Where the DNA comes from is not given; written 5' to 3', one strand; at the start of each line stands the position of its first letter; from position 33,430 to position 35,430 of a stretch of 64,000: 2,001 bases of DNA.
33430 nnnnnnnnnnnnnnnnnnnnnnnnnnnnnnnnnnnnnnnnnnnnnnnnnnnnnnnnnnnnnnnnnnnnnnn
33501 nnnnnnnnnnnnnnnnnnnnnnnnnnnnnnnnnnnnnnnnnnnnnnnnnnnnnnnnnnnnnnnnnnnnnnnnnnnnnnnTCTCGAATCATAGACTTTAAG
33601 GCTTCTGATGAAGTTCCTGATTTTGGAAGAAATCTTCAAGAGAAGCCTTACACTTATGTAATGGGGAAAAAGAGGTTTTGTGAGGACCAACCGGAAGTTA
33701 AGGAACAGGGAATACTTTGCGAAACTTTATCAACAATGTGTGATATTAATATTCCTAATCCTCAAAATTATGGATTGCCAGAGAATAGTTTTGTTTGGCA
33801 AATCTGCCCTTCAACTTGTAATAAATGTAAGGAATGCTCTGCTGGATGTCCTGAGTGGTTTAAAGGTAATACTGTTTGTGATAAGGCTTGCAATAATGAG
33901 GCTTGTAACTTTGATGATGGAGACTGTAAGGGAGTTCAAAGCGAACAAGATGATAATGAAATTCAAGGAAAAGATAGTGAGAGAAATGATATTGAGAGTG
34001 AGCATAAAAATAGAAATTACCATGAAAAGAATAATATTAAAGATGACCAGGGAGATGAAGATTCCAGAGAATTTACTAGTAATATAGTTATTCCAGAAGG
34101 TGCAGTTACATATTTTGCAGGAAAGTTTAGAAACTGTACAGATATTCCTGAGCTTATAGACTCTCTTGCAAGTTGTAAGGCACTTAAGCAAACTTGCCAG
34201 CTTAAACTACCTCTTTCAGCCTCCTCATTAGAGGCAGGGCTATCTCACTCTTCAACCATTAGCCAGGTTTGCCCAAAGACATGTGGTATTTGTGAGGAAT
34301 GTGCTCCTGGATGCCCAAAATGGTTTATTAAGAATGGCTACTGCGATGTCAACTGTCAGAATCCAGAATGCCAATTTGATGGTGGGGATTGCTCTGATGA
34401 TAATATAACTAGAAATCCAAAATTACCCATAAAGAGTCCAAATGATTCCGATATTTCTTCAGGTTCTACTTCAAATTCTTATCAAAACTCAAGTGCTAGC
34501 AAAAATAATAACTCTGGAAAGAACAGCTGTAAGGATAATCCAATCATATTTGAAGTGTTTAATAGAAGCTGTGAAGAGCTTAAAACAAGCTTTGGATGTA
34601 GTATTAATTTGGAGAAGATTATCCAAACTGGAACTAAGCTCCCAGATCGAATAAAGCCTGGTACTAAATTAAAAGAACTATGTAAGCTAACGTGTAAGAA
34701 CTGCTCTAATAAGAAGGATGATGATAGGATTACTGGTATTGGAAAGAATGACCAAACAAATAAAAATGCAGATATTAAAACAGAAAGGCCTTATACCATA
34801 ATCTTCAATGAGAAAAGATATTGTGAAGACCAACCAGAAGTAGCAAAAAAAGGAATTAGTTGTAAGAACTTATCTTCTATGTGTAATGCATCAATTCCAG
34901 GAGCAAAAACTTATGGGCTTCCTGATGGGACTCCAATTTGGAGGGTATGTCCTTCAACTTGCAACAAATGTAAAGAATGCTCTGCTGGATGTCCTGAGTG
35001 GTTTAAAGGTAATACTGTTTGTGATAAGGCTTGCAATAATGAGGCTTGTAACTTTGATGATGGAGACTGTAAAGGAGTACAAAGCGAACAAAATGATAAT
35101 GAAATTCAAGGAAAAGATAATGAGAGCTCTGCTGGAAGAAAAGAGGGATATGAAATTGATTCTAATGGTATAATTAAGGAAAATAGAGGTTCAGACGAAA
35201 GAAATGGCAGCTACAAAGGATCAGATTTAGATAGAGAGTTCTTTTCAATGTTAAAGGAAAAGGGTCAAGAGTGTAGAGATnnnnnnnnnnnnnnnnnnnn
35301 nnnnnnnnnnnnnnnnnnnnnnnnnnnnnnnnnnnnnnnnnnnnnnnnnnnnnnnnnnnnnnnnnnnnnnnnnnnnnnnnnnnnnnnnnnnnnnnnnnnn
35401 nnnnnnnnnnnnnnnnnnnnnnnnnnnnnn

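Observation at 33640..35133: Tandem intragenic duplication with a perfectly identical 97-nt core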

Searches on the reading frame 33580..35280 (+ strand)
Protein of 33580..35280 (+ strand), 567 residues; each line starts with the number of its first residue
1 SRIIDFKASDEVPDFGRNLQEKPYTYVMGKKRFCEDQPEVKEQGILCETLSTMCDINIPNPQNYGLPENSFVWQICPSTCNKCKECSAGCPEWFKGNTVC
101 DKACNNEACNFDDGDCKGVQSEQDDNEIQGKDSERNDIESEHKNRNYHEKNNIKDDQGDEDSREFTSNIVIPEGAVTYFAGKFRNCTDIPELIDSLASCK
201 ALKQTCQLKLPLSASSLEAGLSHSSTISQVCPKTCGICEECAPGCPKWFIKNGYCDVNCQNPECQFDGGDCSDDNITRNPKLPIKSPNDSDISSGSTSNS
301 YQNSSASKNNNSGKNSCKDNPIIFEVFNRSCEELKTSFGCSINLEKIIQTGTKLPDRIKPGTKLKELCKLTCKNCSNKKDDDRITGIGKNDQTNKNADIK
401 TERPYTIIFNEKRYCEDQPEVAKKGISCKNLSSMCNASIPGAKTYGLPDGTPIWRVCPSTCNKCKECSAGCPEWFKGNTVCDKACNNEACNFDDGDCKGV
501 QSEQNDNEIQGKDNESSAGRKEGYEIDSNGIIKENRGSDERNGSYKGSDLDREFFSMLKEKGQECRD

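Call 8: find_homologous_proteins(query=window:33580-35280:+)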
Query window:33580-35280:+ (567 aa): 33 proteins with E <= 0.001 among 2897 candidates.
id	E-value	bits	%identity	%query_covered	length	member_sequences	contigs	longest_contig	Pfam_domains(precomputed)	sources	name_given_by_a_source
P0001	3.7e-41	160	31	81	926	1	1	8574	PF00066.23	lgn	-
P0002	1.7e-29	121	28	45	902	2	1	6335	PF00090.26,PF00066.23,PF19028.7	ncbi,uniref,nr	ncbi:thrombospondin type 1 domain-containing protein [Cyclospora cayetanensis]|uniref:Thrombospondin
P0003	6.3e-29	119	28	42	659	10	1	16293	PF00090.26,PF00066.23,PF19028.7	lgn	-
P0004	1.1e-26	112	27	33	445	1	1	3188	PF00066.23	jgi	-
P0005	2.2e-25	108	58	6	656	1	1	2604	PF00066.23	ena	-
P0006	1.0e-21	95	25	35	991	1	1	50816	PF00066.23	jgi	jgi:hypothetical protein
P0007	5.1e-21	93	30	39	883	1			PF00066.23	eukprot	eukprot:Clim_evm19s208 gene=Clim_evmTU19s208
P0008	2.4e-19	88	30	35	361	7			PF00066.23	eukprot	eukprot:jgi/Tetstr1/428632/TSEL_018621.t1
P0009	5.5e-17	80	27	32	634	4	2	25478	PF00066.23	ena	-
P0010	3.8e-14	70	59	6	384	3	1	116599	PF00066.23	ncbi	ncbi:hypothetical protein Esti_005553 [Eimeria stiedai]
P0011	1.5e-13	69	59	6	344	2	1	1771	PF00066.23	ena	-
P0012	1.5e-12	65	56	6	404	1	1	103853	PF00066.23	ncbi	ncbi:hypothetical protein ACSSS7_007414 [Eimeria intestinalis]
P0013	1.2e-11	62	54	7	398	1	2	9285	PF00066.23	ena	-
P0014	2.3e-9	55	56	6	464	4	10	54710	PF00066.23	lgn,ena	-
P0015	2.3e-9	55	27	24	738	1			PF00066.23,PF00089.33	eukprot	eukprot:m51a1_g9935 putative peptidase s1 and s6 chymotrypsin hap (739) ;mRNA; r:69351-73667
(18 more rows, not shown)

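Call 36: search_protein_representatives(protein=window:33580-35280:+)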
Query: 567 residues. Proteins with E-value up to 0.001 (for the whole library): 426; up to 1e-10: 62; up to 1e-30: 13. The best 150 are listed.
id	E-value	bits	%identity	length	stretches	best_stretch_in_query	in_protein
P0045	3.7e-199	679.7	49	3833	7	21-275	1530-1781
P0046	1.5e-55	205.5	32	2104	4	13-273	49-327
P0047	2.3e-43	165.3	33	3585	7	148-377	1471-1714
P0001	1.2e-41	159.6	39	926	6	29-122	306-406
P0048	2.1e-40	155.5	34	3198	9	48-127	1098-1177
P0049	2.4e-39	152.0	35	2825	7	181-377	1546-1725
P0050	1.1e-37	146.5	42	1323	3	170-376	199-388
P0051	8.2e-37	143.6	42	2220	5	17-117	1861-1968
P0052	1.0e-33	133.4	42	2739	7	9-122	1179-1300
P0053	5.9e-33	130.9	42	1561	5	224-276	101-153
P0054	1.4e-32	129.6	45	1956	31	240-272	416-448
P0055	5.8e-31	124.3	50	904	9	241-272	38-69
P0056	6.7e-31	124.1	51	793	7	238-273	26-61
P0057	1.5e-30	123.0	33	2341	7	168-276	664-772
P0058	1.5e-27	113.0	44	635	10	85-116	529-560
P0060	3.2e-26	108.6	40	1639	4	203-297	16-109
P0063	2.0e-24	102.7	31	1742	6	24-272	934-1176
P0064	1.1e-23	100.3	43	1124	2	189-273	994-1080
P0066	3.7e-22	95.2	39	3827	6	423-506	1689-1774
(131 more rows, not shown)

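Call 38: find_encoding_contigs(protein=P0045, flank=500, max_places=3)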
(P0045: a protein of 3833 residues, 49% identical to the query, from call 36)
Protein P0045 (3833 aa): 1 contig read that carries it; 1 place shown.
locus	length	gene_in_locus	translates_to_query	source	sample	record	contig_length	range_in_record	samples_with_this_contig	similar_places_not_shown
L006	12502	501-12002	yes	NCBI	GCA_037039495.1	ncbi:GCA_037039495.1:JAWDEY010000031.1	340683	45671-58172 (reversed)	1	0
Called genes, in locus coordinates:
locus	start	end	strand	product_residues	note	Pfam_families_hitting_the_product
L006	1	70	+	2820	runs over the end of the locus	-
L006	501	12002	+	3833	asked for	PF00066:Notch (weak), PF00090:TSP_1, PF19028:TSP1_spondin, PF00090:TSP_1, PF19028:TSP1_spondin (weak), PF00090:TSP_1, PF19028:TSP1_spondin, PF00090:TSP_1, +1 more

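Call 39: find_encoding_contigs(protein=P0047, flank=500, max_places=3)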
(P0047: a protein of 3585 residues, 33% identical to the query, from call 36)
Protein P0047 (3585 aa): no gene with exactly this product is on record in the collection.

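Call 42: list_cluster_members(proteins=[P0045, P0047, P0066, P0049, P0051])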
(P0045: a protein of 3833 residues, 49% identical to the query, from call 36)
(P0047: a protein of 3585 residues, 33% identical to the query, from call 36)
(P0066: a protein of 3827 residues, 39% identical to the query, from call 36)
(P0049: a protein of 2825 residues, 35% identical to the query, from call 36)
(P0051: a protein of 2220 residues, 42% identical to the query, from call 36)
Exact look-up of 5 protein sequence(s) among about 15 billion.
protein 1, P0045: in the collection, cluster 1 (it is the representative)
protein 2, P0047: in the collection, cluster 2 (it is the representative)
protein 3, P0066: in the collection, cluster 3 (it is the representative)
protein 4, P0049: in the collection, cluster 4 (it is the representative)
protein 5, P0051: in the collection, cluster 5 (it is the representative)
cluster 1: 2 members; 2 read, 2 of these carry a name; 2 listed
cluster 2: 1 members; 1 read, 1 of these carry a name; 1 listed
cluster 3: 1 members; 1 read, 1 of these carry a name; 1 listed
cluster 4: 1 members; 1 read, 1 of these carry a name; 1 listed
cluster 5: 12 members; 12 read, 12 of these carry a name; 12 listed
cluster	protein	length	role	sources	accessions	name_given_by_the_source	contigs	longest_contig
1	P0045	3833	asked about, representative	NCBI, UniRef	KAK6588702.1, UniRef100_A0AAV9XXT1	thrombospondin type 1 domain-containing [Cryptosporidium xiaoi] | Thrombospondin type 1 domain-containing n=1 Tax=Cryptosporidium xiaoi TaxID=659607 ...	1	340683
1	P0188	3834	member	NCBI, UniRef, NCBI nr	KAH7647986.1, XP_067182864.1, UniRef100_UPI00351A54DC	thrombospondin type 1 domain-containing [Cryptosporidium bovis] | thrombospondin type 1 domain-containing n=1 Tax=Cryptosporidium bovis TaxID=310047 ...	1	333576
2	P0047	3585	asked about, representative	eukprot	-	GHVS01099978.1.p1 GENE.GHVS01099978.1~~GHVS01099978.1.p1 ORF type:complete len:3586 ...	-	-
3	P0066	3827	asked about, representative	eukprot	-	GHVH01004507.1.p1 GENE.GHVH01004507.1~~GHVH01004507.1.p1 ORF type:complete len:3828 ...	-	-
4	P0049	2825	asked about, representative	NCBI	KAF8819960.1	sushi domain (scr repeat) domain-containing protein, partial [Cardiosporidium cionae]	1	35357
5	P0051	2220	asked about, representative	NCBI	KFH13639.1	sushi domain (scr repeat) domain-containing protein, partial [Toxoplasma gondii VAND]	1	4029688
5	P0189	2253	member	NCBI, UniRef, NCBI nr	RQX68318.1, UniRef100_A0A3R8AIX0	sushi domain (scr repeat) domain-containing protein [Toxoplasma gondii CAST] | Sushi domain (Scr repeat) domain-containing protein n=1 Tax=Toxoplasma gondii CAST ...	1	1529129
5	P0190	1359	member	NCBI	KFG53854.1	sushi domain (scr repeat) domain-containing protein, partial [Toxoplasma gondii FOU]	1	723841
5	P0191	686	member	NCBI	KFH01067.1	sushi domain (scr repeat) domain protein, partial [Toxoplasma gondii MAS]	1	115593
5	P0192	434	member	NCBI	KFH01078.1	sushi domain (scr repeat) domain protein, partial [Toxoplasma gondii MAS]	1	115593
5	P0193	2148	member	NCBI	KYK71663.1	sushi domain (scr repeat) domain-containing protein, partial [Toxoplasma gondii TgCatPRC2]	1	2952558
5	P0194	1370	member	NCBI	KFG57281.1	sushi domain (scr repeat) domain-containing protein, partial [Toxoplasma gondii RUB]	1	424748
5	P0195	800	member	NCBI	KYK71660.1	sushi domain (scr repeat) domain-containing protein, partial [Toxoplasma gondii TgCatPRC2]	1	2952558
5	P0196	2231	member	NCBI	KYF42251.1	sushi domain (scr repeat) domain-containing protein, partial [Toxoplasma gondii ARI]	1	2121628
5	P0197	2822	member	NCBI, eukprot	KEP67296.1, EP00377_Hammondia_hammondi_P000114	UNVERIFIED_CONTAM: sushi domain (scr repeat) domain protein [Hammondia hammondi] | XP_008881731.1 sushi domain (scr repeat) domain protein [Hammondia hammondi]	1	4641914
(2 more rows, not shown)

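Call 43: find_encoding_contigs(protein=P0188, flank=500, max_places=2)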
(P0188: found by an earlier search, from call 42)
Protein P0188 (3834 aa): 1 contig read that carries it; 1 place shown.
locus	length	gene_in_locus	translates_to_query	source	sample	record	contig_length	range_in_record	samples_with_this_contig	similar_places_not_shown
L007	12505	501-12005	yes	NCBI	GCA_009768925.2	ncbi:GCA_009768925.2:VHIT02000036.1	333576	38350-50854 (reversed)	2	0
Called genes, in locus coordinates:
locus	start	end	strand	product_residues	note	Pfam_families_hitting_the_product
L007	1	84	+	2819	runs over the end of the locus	-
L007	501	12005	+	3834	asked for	PF00066:Notch (weak), PF00090:TSP_1, PF19028:TSP1_spondin, PF00090:TSP_1, PF19028:TSP1_spondin (weak), PF00090:TSP_1, PF19028:TSP1_spondin, PF00090:TSP_1, +1 more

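Call 58: list_cluster_members(proteins=[P0048, P0052, P0057, P0046, P0001, P0050, P0053, P0063, P0060, P0064])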
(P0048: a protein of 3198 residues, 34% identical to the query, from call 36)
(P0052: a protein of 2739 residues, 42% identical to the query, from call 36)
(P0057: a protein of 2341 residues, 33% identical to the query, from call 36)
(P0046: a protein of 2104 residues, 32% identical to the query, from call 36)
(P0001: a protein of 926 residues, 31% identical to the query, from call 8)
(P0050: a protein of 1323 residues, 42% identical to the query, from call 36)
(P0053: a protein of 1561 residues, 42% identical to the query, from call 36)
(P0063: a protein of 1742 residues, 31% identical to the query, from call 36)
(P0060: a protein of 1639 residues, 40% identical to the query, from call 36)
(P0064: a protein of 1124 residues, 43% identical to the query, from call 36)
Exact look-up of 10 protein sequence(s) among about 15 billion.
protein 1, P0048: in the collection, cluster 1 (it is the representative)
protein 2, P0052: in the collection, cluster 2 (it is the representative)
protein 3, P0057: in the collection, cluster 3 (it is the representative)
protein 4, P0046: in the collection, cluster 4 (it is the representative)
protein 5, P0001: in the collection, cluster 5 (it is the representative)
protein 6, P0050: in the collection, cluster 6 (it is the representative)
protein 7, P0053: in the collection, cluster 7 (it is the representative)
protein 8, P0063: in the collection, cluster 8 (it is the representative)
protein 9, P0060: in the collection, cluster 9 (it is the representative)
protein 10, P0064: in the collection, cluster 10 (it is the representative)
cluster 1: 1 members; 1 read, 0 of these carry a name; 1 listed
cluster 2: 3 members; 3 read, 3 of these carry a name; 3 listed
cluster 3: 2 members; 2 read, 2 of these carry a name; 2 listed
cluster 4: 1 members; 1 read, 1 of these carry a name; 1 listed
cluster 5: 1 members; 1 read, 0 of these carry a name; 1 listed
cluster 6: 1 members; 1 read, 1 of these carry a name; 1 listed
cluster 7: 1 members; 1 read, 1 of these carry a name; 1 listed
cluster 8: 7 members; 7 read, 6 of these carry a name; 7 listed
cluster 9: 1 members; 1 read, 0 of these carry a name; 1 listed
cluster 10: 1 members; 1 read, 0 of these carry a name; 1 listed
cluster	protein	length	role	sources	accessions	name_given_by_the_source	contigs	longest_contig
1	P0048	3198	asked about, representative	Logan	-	-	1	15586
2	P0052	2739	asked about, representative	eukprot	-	GHVP01022791.1.p1 GENE.GHVP01022791.1~~GHVP01022791.1.p1 ORF type:complete len:2740 ...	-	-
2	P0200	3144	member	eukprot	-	GHVP01022793.1.p1 GENE.GHVP01022793.1~~GHVP01022793.1.p1 ORF type:complete len:3145 ...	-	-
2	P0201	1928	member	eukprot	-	GHVP01022792.1.p1 GENE.GHVP01022792.1~~GHVP01022792.1.p1 ORF type:complete len:1929 ...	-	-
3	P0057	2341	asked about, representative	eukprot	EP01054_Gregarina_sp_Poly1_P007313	 ...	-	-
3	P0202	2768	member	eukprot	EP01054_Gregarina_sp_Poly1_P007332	 ...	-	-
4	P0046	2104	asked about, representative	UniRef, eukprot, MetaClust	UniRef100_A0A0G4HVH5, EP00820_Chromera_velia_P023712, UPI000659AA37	LNR domain-containing protein n=1 Tax=Chromera velia CCMP2878 TaxID=1169474 ... | Cvel_8866.t1-p1 / transcript=Cvel_8866.t1 / gene=Cvel_8866 / ... | status=active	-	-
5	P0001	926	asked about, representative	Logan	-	-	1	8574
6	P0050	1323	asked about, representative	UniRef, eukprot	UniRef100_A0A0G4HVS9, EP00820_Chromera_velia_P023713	LNR domain-containing protein n=1 Tax=Chromera velia CCMP2878 TaxID=1169474 ... | Cvel_8867.t1-p1 / transcript=Cvel_8867.t1 / gene=Cvel_8867 / ...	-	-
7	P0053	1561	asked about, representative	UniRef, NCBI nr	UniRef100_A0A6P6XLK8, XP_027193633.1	Uncharacterized protein LOC113788369 n=1 Tax=Dermatophagoides pteronyssinus TaxID=6956 ... | uncharacterized protein LOC113788369 [Dermatophagoides pteronyssinus]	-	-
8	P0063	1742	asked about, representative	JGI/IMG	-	hypothetical protein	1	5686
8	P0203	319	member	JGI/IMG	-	hypothetical protein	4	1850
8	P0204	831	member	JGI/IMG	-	hypothetical protein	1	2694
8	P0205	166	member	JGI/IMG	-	hypothetical protein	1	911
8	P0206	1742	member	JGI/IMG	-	hypothetical protein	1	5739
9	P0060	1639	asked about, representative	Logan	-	-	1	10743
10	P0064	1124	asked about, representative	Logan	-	-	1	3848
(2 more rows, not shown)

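Call 63: find_homologous_proteins(query=L006:5058-6530:+, max_evalue=1e-20)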
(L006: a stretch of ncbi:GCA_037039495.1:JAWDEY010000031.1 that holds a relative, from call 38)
Query L006:5058-6530:+: 4679 candidates shared short words with the query, none scored E <= 1e-20.

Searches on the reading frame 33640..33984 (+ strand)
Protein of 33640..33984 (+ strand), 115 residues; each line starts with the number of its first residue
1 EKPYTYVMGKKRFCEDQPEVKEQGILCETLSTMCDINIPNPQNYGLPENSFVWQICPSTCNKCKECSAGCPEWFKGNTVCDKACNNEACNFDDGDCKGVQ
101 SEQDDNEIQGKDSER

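Call 62: search_solved_structures(query=window:33640-33984:+, max_evalue=0.01, show_alignments=1)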
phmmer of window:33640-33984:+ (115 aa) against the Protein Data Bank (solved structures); distinct sequences matched with E-value up to 0.01: 5.
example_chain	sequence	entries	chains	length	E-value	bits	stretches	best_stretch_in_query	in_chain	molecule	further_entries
7s05_B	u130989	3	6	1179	6.6e-08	35.9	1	65-99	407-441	N-acetylglucosamine-1-phosphotransferase subunits alpha/beta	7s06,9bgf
2oo4_A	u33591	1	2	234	4.4e-05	26.8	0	77-97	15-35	Neurogenic locus notch homolog protein 2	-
7dxi_A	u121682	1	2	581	5.7e-05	26.4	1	64-102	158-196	FI02838p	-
1pb5_A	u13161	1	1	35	0.0063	19.8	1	70-96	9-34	Neurogenic locus notch homolog protein 1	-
6xsw_C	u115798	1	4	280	0.0095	19.2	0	52-97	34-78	Neurogenic locus notch homolog protein 3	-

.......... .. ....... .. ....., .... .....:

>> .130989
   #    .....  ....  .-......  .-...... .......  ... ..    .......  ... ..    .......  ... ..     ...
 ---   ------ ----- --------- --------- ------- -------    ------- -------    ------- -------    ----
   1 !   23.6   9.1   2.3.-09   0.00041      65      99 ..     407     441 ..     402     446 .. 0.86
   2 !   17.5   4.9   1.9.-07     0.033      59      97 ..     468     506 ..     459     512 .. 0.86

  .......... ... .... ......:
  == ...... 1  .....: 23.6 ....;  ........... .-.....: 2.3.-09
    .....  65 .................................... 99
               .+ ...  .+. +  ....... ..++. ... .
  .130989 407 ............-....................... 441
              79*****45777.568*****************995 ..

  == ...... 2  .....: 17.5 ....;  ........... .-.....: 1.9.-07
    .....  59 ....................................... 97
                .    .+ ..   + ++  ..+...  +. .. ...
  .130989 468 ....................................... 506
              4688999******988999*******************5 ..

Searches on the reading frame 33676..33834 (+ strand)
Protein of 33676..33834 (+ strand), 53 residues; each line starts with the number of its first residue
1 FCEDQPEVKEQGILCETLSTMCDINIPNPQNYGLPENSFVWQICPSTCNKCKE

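Call 46: search_protein_families(library=pfam, proteins=[window:33676-33834:+], max_evalue=10)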
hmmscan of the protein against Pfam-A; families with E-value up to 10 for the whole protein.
seq(53 aa): 0 families
